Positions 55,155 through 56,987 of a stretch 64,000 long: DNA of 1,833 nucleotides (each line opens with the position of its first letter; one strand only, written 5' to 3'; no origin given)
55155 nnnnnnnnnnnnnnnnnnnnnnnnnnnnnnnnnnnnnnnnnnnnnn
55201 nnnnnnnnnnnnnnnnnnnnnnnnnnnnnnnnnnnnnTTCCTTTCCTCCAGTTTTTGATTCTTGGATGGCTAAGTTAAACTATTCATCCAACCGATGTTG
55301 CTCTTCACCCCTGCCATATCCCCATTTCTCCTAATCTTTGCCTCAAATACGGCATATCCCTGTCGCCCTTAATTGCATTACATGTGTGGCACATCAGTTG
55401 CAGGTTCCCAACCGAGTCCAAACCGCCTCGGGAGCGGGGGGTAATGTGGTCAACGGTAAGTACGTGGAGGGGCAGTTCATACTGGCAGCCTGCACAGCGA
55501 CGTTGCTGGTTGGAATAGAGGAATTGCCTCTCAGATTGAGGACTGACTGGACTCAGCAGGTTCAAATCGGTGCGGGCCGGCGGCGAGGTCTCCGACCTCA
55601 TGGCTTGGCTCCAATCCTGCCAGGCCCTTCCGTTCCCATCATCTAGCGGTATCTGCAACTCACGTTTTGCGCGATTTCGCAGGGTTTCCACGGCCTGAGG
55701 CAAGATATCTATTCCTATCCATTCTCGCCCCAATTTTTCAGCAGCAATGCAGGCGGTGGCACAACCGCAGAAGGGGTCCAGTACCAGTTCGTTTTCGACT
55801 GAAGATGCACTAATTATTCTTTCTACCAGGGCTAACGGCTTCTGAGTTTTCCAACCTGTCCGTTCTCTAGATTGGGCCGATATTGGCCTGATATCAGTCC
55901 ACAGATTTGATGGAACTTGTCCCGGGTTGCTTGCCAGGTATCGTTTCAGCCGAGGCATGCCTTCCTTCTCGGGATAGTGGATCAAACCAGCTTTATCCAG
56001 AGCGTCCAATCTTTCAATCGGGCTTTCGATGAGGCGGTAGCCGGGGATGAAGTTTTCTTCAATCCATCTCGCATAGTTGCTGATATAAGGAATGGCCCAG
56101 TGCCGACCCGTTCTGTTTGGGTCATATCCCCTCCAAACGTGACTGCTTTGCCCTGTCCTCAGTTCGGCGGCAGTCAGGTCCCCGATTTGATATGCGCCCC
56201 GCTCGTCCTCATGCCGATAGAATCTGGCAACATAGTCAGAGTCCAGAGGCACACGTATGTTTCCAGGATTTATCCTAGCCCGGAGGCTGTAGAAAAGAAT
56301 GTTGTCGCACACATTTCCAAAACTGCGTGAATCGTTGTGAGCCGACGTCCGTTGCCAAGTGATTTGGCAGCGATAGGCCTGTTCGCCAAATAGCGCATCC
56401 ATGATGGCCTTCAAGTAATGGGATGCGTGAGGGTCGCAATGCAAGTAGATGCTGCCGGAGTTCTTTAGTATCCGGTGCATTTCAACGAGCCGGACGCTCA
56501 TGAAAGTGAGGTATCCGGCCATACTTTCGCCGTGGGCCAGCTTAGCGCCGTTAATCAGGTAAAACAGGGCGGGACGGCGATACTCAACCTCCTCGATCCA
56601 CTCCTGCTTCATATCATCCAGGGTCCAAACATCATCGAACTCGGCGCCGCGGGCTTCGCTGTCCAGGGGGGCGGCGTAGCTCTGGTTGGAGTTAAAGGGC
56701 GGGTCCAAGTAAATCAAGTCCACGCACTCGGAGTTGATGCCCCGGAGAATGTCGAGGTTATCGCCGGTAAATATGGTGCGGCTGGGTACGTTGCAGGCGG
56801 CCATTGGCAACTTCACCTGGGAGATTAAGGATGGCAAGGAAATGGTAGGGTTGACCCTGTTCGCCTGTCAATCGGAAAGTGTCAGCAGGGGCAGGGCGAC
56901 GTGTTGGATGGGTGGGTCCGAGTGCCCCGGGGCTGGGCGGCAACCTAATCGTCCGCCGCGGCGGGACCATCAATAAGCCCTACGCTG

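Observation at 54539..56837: Low-GC two-gene island: DNA methyltransferase-HNH nuclease fusion plus an orphan multi-pass membrane protein, inserted at the thiC leader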

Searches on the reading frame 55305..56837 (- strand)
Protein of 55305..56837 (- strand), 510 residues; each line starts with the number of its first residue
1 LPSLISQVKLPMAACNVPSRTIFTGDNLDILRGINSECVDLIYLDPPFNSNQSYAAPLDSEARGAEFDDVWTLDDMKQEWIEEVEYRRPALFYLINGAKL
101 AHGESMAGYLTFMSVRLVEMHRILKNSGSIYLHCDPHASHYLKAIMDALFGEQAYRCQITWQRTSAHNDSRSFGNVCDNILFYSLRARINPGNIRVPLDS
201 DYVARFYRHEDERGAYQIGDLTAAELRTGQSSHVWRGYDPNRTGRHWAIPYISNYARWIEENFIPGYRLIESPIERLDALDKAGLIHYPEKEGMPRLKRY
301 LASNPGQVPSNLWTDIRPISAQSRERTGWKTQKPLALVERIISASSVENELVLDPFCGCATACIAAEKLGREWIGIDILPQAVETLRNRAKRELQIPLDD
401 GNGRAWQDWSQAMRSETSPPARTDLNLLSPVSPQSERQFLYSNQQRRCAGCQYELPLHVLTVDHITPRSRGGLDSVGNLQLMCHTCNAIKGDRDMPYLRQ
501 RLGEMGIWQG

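Call 3: search_protein_families(library=pfam, proteins=[window:55305-56837:-], max_evalue=0.01)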
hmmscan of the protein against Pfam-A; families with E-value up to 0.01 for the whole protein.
window:55305-56837:- (510 aa): 8 families
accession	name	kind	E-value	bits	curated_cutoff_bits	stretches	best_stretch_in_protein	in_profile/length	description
PF01555.25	N6_N4_Mtase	-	4.8e-37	128.5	26.7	1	39-385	1-218/221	DNA methylase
PF01844.29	HNH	-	8e-10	39.2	21.4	1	448-493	1-47/47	HNH endonuclease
PF14279.12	HNH_5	-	1.4e-09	38.2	27.5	1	448-498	1-51/56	HNH endonuclease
PF13395.12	HNH_4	-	0.00019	21.8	22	1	461-493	19-51/54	HNH endonuclease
PF02945.21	Endonuclease_7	-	0.00075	19.8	23.6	1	433-496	11-70/82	Recombination endonuclease VII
PF03602.21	Cons_hypoth95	-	0.001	19.2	24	0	22-54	95-129/182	Conserved hypothetical protein 95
PF13847.12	Methyltransf_31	-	0.0043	17.2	27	0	349-392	4-50/145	Methyltransferase domain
PF13649.12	Methyltransf_25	-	0.0087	17.2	27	0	352-406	1-58/97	Methyltransferase domain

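Call 4: search_protein_families(library=padloc, proteins=[window:55305-56837:-], max_evalue=1)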
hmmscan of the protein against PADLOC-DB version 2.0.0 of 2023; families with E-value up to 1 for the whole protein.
window:55305-56837:- (510 aa): 89 families (the best 25 are shown)
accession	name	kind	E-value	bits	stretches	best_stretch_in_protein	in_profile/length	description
PDLC03354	MTase_II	-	7.6e-55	184.6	3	108-250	128-272/425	Type II methyltransferase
PDLC03339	MTase_II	-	4.4e-50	168.6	3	105-184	56-135/399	Type II methyltransferase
PDLC03300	MTase_II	-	4.3e-41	138.9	2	304-394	191-280/302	Type II methyltransferase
PDLC03371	MTase_II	-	7.5e-35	118.7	2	300-393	163-255/260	Type II methyltransferase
PDLC03299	MTase_II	-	6e-33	112.6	3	303-389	171-256/296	Type II methyltransferase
PDLC03644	MTase_III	-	5.5e-31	105.9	1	21-395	40-398/542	Type III methyltransferase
PDLC03636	MTase_III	-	7e-29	99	2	109-385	96-400/575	Type III methyltransferase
PDLC03638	MTase_III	-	3.6e-26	89.7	2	107-378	429-665/816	Type III methyltransferase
PDLC03635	MTase_III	-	2.4e-24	84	1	107-379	266-561/708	Type III methyltransferase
PDLC03238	MTase_II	-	2.6e-24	84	3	309-389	285-362/428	Type II methyltransferase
PDLC03641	MTase_III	-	2.8e-24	83.7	1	22-370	107-432/657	Type III methyltransferase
PDLC03634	MTase_III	-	5.6e-24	83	1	23-364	98-424/621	Type III methyltransferase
PDLC03633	MTase_III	-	6.5e-24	82.5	2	326-390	289-353/616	Type III methyltransferase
PDLC03216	MTase_II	-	1.3e-21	75.1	3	330-394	195-259/364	Type II methyltransferase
PDLC03320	MTase_II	-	4.9e-20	69.9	3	306-392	191-276/289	Type II methyltransferase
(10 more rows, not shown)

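Call 5: search_protein_families(library=ncbifam, proteins=[window:55305-56837:-], max_evalue=1)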
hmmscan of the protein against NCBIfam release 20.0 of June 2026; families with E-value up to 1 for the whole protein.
window:55305-56837:- (510 aa): 14 families
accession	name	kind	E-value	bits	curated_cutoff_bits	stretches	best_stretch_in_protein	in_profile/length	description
NF008572.0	PRK11524.1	equivalog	2.6e-26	92.4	292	3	304-379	171-245/294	adenine-specific DNA-methyltransferase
NF050803.1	DnaMtaseCcrMCaul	equivalog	9e-20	70.9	830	2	328-394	185-251/350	adenine-specific DNA-methyltransferase CcrM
NF010253.0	PRK13699.1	subfamily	2.7e-12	46.9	244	1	307-389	124-204/226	DNA methyltransferase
NF040563.1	guided_IscB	equivalog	8.9e-11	41.5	175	1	437-495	184-240/314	RNA-guided endonuclease IscB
NF049971.1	CRISPR_Cas9d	exception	5.2e-08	32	375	1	435-493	535-596/986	type II CRISPR RNA-guided endonuclease Cas9d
TIGR01865.2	cas_Csn1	equivalog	8.4e-07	27.6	100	1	434-493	562-627/1070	type II CRISPR RNA-guided endonuclease Cas9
TIGR01177.1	TIGR01177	hypoth_equivalog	0.002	17.5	316.55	1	348-384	182-218/330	TIGR01177 family methyltransferase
NF011529.0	PRK14968.1-3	equivalog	0.028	13.9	162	1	346-391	32-77/198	putative methyltransferase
NF047732.1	tRNAMtaseTrm5bMeth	equivalog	0.038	13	500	1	342-389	192-238/337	tRNA (guanine(37)-N1)-methyltransferase Trm5b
TIGR02646.1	TIGR02646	subfamily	0.047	13.8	52.15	1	440-484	19-65/144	retron system putative HNH endonuclease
TIGR00479.1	rumA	equivalog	0.058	12.2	183.55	1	337-392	281-337/432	23S rRNA (uracil(1939)-C(5))-methyltransferase RlmD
TIGR00095.1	TIGR00095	equivalog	0.091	12.4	117.5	1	37-52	123-138/194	16S rRNA (guanine(966)-N(2))-methyltransferase RsmD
TIGR00406.1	prmA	equivalog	0.11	11.9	183.15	1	348-392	159-204/288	50S ribosomal protein L11 methyltransferase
NF043040.1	corrin_prot_MT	hypoth_equivalog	0.14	11.5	180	1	338-393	31-86/216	corrinoid protein-associated methyltransferase CpaM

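Call 8: find_homologous_proteins(query=window:55305-56837:-, max_evalue=1e-10)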
Query window:55305-56837:- (510 aa): 8000 proteins with E <= 1e-10 among 8000 candidates; the best 120 are listed.
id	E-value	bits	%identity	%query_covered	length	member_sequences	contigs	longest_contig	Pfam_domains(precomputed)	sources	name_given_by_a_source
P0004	0.0e+0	1179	100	98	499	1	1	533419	PF01844.30,PF14279.13,PF01555.25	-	-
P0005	0.0e+0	1038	86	98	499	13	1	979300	PF01844.30,PF14279.13,PF01555.25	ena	-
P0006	1.3e-296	1002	85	98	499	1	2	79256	PF01844.30,PF14279.13,PF01555.25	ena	-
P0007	3.0e-295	998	84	97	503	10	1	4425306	PF01844.30,PF14279.13,PF01555.25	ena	-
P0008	7.1e-290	980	82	97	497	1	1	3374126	PF01844.30,PF14279.13,PF01555.25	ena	-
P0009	3.1e-280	948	81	97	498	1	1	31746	PF01844.30,PF14279.13,PF01555.25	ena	-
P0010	1.4e-270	917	78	97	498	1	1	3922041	PF01844.30,PF14279.13,PF01555.25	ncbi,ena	-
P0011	2.1e-265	900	76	97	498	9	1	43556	PF01844.30,PF14279.13,PF01555.25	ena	-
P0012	1.3e-262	890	75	97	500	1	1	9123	PF01844.30,PF14279.13,PF01555.25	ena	-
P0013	1.9e-261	886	75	97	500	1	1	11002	PF01844.30,PF14279.13,PF01555.25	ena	-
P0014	4.0e-260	882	75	97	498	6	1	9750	PF13395.13,PF01844.30,PF14279.13,PF01555.25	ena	-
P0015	4.9e-258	875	74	97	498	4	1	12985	PF13395.13,PF01844.30,PF14279.13,PF01555.25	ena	-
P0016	3.4e-256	869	73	97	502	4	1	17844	PF01844.30,PF14279.13,PF01555.25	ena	-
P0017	4.7e-254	862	72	97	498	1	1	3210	PF13395.13,PF01844.30,PF14279.13,PF01555.25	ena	-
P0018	2.1e-253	860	72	97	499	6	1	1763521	PF01844.30,PF14279.13,PF01555.25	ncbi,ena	-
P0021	3.3e-252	856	72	97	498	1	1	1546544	PF13395.13,PF01844.30,PF14279.13,PF01555.25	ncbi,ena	-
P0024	1.5e-250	850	72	97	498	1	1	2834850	PF13395.13,PF01844.30,PF14279.13,PF01555.25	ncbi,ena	-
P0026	9.6e-250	848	71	98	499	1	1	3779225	PF01844.30,PF14279.13,PF01555.25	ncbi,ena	-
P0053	1.9e-244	830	70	97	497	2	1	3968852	PF01844.30,PF14279.13,PF01555.25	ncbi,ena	-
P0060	3.1e-237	807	69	97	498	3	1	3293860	PF01844.30,PF14279.13,PF01555.25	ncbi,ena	-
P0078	1.1e-213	729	64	97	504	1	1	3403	PF01844.30,PF14279.13,PF01555.25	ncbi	-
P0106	2.1e-205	702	62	97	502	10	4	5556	PF01844.30,PF14279.13,PF01555.25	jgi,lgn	jgi:site-specific DNA-methyltransferase (adenine-specific)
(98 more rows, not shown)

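Call 11: find_related_loci(query=window:55305-56804:-, collection=genome_contigs, flank=6000)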
Query window:55305-56804:- (499 aa) in genome_contigs; peptide patterns used: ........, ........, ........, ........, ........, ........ (x = any residue, [..] = any of these).
111 stretches matched a pattern; 88 encode a relative of the query (tblastn E <= 1e-3); the best 80 are kept; 79 distinct loci.
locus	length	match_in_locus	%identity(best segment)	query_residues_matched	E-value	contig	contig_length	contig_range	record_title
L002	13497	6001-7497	78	1-499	0e+0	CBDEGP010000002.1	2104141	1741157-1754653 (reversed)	MAG: Dehalococcoidia bacterium isolate d5c63d68-82bf-4002-88ac-25e9112c7103 genome assembly, contig: contig_2, whole gen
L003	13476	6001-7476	78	3-496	0e+0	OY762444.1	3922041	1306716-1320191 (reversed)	MAG: Dehalococcoidia bacterium isolate 1bd329a7-1418-4194-a07e-3fe2e7ca1f7c genome assembly, chromosome: 1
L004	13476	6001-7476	76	3-496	0e+0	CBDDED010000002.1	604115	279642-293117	MAG: Dehalococcoidia bacterium isolate 16f7b922-908d-404a-805e-abae4c84c213 genome assembly, contig: contig_2, whole gen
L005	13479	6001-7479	74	2-496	0e+0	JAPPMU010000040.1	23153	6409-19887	MAG: Chloroflexota bacterium isolate RHO3_bin_54 NODE_3707_length_23153_cov_21.524374, whole genome shotgun sequence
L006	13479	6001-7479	74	2-496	0e+0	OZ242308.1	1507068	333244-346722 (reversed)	MAG: Dehalococcoidia bacterium isolate 566077ff-fea0-4476-9990-131f9c0e49bb genome assembly, chromosome: 1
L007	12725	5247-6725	73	2-496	0e+0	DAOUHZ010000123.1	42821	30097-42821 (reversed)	MAG TPA_asm: Dehalococcoidia bacterium isolate S20_122 k89_49133, whole genome shotgun sequence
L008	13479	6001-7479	73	2-496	0e+0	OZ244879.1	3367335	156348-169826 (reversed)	MAG: Dehalococcoidia bacterium isolate 129e805c-15e7-4e04-be47-5b5205565f01 genome assembly, chromosome: 1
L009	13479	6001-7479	73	2-496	0e+0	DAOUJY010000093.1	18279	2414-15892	MAG TPA_asm: Dehalococcoidia bacterium isolate S34_283 k113_1493311, whole genome shotgun sequence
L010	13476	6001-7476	72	4-496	0e+0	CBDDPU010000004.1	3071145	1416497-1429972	MAG: Dehalococcoidia bacterium isolate f7799225-1c54-49ab-8ee4-b01798a0f060 genome assembly, contig: contig_4, whole gen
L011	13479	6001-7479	72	3-496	0e+0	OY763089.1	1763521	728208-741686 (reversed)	MAG: Dehalococcoidia bacterium isolate e66569de-989e-459c-8942-bbbb2819a0b0 genome assembly, chromosome: 1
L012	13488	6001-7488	72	2-499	0e+0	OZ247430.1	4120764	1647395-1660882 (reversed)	MAG: Dehalococcoidia bacterium isolate 339727ca-cd9b-4604-b777-057588a3f35a genome assembly, chromosome: 1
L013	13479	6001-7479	72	2-496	0e+0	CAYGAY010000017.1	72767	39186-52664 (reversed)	MAG TPA_asm: uncultured Dehalococcoidia bacterium isolate ERP110561_co1_15 genome assembly, contig: NODE_222_length_7276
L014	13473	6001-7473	71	4-496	0e+0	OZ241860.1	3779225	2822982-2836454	MAG: Dehalococcoidia bacterium isolate 622caf9c-9a0b-40dd-93ad-3e8d7e620a5e genome assembly, chromosome: 1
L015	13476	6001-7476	71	3-496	0e+0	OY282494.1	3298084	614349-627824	MAG: uncultured Dehalococcoidia bacterium genome assembly, chromosome: 1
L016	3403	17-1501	71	3-498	0e+0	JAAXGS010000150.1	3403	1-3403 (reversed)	MAG: Dehalococcoidia bacterium isolate Plut_88869 filtered_Plut_88869_genomic_contig_157755, whole genome shotgun sequen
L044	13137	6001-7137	46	8-381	7e-102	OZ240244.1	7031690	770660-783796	MAG: Candidatus Poribacteria bacterium isolate 530b1872-db39-4376-9dde-5bfc35f27194 genome assembly, chromosome: 1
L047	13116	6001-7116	47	11-378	2e-100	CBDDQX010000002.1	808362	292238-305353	MAG: Dehalococcoidia bacterium isolate 8444951f-8005-4b54-b322-73b6ad57e0fa genome assembly, contig: contig_2, whole gen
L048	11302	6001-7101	46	11-378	1e-97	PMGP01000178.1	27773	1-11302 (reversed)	MAG: Acidobacteriaceae bacterium isolate bog_321 73.20120600_S2D.28_contig_7625, whole genome shotgun sequence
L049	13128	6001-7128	45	7-378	4e-96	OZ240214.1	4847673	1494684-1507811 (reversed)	MAG: Dehalococcoidia bacterium isolate 15407ad4-12be-4b8a-b00d-040aaa6d19d6 genome assembly, chromosome: 1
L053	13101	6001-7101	44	11-378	7e-94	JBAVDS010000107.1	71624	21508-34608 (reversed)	MAG: Terracidiphilus sp. isolate MFD04579_ilm_asm_bin16 k127_26080, whole genome shotgun sequence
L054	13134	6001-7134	41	10-386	2e-90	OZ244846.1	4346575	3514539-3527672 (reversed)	MAG: Gammaproteobacteria bacterium isolate c4b6e239-c71f-4241-b0b0-6ad111843a63 genome assembly, chromosome: 1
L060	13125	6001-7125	41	8-378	3e-75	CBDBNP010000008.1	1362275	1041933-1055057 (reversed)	MAG: Dehalococcoidia bacterium isolate af979d49-7d3b-4688-8ea5-a167a3c9a9f9 genome assembly, contig: contig_8, whole gen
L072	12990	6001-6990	35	14-386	1e-43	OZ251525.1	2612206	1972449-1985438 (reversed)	MAG: Tepidiformaceae bacterium isolate 9c01956a-b94f-4344-a16a-2f1c3786ae56 genome assembly, chromosome: 1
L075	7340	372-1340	32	11-378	2e-38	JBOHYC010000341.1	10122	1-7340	MAG: Lysobacter sp. isolate M3-B1_metabat2.bin.33 k127_394667, whole genome shotgun sequence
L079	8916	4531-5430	30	11-378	1e-35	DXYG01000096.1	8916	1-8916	MAG TPA_asm: Clostridiales bacterium isolate HRGM_Genome_3867 HRGM_Genome_3867_96, whole genome shotgun sequence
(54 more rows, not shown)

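Call 16: search_solved_structures(query=window:55305-56804:-, max_evalue=0.001)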
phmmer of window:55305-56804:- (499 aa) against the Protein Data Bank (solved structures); distinct sequences matched with E-value up to 0.001: 14.
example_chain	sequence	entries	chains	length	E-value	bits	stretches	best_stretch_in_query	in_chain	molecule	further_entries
9c3u_A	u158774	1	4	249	4.2e-14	55.4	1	295-368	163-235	Methyltransferase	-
8urk_A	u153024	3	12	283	6.6e-14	54.8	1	295-368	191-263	Methyltransferase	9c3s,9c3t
1g60_A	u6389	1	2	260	2.4e-12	49.6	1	318-372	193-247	Adenine-specific Methyltransferase MboIIA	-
6pbd_A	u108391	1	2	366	1.2e-10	44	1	318-385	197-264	Modification methylase CcrMI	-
5hek_A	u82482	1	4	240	4.8e-10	42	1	312-379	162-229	Adenine specific DNA methyltransferase (DpnA)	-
5hfj_A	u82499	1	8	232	6.5e-10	41.6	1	312-378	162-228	Adenine specific DNA methyltransferase (DpnA)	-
6k0w_B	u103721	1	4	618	3.5e-09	39.2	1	3-162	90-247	Adenine specific DNA methyltransferase (Mod)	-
4zcf_A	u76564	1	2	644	1.1e-08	37.5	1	10-160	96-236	Restriction endonuclease EcoP15I, modification subunit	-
1nw8_A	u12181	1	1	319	6.6e-08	35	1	293-373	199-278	MODIFICATION METHYLASE RSRI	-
1eg2_A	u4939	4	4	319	7.3e-08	34.8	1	293-373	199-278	MODIFICATION METHYLASE RSRI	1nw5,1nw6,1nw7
2zie_A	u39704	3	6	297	1.2e-07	34.1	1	319-383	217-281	Putative modification methylase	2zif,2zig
7dsu_A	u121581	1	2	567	1.4e-07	33.9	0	94-145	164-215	Mbo45V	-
8s9m_A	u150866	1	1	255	5.1e-05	25.5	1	322-371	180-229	DNA cytosine-N4 methyltransferase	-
8s9n_A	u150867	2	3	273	6.2e-05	25.2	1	322-371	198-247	DNA cytosine-N4 methyltransferase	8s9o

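Call 17: search_dna_similar(query=window:55305-56804:-, collection=phages, mode=protein, max_rows=15)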
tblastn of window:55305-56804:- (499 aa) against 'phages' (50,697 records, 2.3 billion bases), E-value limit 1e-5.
Records with a match: 158; places in all: 158; records where one place covers at least 80% of the query: 0.
Best place of each record, by identity: <60% 158.
By first word of the organism name: Campylobacter 35; Streptomyces 26; Flavobacterium 16; Stx2a-converting 11; Lactococcus 10; Bacteriophage 9; Mycobacterium 5; Polaribacter 4; Escherichia 4; Geobacillus 3; and 23 more.
By host as written in the record: - 38; Streptomyces lividans JI 1326 15; Campylobacter jejuni NCTC12662 14; Campylobacter jejuni 10; Lactococcus lactis 10; Flavobacterium sp. LMO6 9; Flavobacterium sp. LMO9 7; Streptomyces griseus ATCC 10137 5; and 34 more.
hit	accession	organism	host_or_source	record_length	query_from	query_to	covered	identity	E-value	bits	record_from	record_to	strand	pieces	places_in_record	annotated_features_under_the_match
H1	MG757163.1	Streptomyces phage OzzyJ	Streptomyces lividans JI1326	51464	11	380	74%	38.6%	4e-73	257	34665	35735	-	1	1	DNA methylase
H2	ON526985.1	Streptomyces phage Ejemplo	Streptomyces griseus ATCC 10137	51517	11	394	77%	37.0%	9e-65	233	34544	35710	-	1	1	47: DNA methyltransferase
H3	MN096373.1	Streptomyces phage TuanPN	Streptomyces griseus ATCC 10137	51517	11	394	77%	37.0%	9e-65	233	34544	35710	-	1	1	47: DNA methylase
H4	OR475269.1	Streptomyces phage BarryBee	Streptomyces lividans JI 1326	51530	11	394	77%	37.0%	1e-64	233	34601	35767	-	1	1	51: DNA methyltransferase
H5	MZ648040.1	Streptomyces phage Triste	Streptomyces lividans JI 1326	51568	11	394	77%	37.0%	1e-64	233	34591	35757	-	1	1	49: DNA methylase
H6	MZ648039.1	Streptomyces phage RedBear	Streptomyces lividans JI 1326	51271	11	380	74%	38.3%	4e-72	254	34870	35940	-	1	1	49: methyltransferase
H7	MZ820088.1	Streptomyces phage Katalie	Streptomyces lividans JI 1326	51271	11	380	74%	38.3%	4e-72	254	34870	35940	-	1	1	48: methyltransferase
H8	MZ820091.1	Streptomyces phage South40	Streptomyces lividans JI 1326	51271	11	380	74%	38.3%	4e-72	254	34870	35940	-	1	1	48: methyltransferase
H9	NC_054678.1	Streptomyces phage Yasdnil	Streptomyces griseus ATCC 10137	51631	11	380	74%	38.1%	4e-66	237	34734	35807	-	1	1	48: DNA methyltransferase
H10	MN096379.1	Streptomyces phage Yasdnil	Streptomyces griseus ATCC 10137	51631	11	380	74%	38.1%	4e-66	237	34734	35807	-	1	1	48: DNA methylase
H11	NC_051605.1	Mycobacterium phage Amgine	Mycobacterium smegmatis mc2 155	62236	6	380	75%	37.6%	2e-70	249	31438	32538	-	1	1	37: methyltransferase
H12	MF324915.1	Mycobacterium phage Amgine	Mycobacterium smegmatis mc2 155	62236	6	380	75%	37.6%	2e-70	249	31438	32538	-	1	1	37: DNA methylase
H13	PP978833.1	Streptomyces phage Emaanora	Streptomyces lividans JI 1326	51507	11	380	74%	37.9%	4e-66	237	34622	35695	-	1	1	51: DNA methyltransferase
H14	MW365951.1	Streptomyces phage Hippo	Streptomyces lividans JI 1326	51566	11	380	74%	36.7%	3e-64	231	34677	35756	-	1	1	48: methyltransferase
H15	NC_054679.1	Streptomyces phage Werner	Streptomyces lividans JI 1326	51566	11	380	74%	36.7%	3e-64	231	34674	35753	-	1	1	48: DNA methyltransferase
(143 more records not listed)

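Call 18: search_dna_similar(query=window:55305-56804:-, collection=plasmids, mode=protein, max_rows=15)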
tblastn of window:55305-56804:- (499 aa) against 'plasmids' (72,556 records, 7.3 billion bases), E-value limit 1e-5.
Records with a match: 523; places in all: 532; records where one place covers at least 80% of the query: 17.
Best place of each record, by identity: <60% 523.
By first word of the organism name: Burkholderia 70; Acinetobacter 57; Escherichia 54; Aeromonas 31; Enterococcus 22; Bacillus 18; Klebsiella 18; Salmonella 12; Lactococcus 12; Pantoea 12; and 106 more.
By predicted mobility (MOB-suite, as given by PLSDB): non-mobilizable 199; conjugative 169; mobilizable 155.
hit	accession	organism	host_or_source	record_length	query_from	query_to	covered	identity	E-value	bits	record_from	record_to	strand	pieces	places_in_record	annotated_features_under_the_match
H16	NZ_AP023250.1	Mesorhizobium sp. 131-2-5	Lotus japonicus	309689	11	378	74%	39.9%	5e-76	267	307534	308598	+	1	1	site-specific DNA-methyltransferase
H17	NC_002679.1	Mesorhizobium japonicum MAFF 303099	-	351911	11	378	74%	39.9%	5e-76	267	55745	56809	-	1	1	site-specific DNA-methyltransferase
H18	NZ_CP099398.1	Rhizobium sp. Pop5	Phaseolus vulgaris,Cell culture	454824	11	380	74%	36.5%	4e-65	236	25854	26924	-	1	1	DNA methyltransferase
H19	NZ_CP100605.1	Bradyrhizobium sp. Ash2021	-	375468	11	380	74%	35.9%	1e-62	228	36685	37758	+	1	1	DNA methyltransferase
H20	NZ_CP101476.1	Cellulosimicrobium cellulans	water,poultry farm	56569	11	378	74%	35.3%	1e-66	240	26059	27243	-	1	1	DNA methyltransferase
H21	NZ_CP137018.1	Sinorhizobium fredii GR64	Phaseolus vulgaris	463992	23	378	68%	37.6%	9e-48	216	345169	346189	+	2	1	site-specific DNA-methyltransferase | DNA methyltransferase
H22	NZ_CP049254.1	Microbacterium amylolyticum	cell culture,soil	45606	11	378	74%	34.4%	1e-54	205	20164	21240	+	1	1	DNA methyltransferase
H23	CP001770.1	Spirosoma linguale DSM 74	-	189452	11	390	76%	32.9%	3e-53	201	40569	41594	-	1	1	DNA methylase N-4/N-6 domain protein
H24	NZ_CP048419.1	Sphingomonas insulae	Cell,soil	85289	3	378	75%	32.3%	3e-37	154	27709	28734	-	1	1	site-specific DNA-methyltransferase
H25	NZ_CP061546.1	Acinetobacter seifertii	Homo sapiens,blood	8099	4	366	73%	33.2%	1e-42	169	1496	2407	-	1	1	site-specific DNA-methyltransferase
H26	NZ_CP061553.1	Acinetobacter seifertii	Homo sapiens,blood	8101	4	366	73%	33.2%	1e-42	169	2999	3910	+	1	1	site-specific DNA-methyltransferase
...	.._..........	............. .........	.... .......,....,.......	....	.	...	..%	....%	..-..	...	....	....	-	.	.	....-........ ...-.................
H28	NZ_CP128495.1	Geobacillus stearothermophilus ATCC 12980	single cell,corn spoilage sample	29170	11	378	74%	31.1%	2e-37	154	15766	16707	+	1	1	site-specific DNA-methyltransferase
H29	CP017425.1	Arthrobacter sp. ZXY-2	whole organism,soil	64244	28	375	70%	32.9%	4e-51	195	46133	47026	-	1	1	putative Site-specific DNA-methyltransferase (adenine-specific)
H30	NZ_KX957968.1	Vibrio alginolyticus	shrimip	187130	11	378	74%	30.0%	5e-36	150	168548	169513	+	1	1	site-specific DNA-methyltransferase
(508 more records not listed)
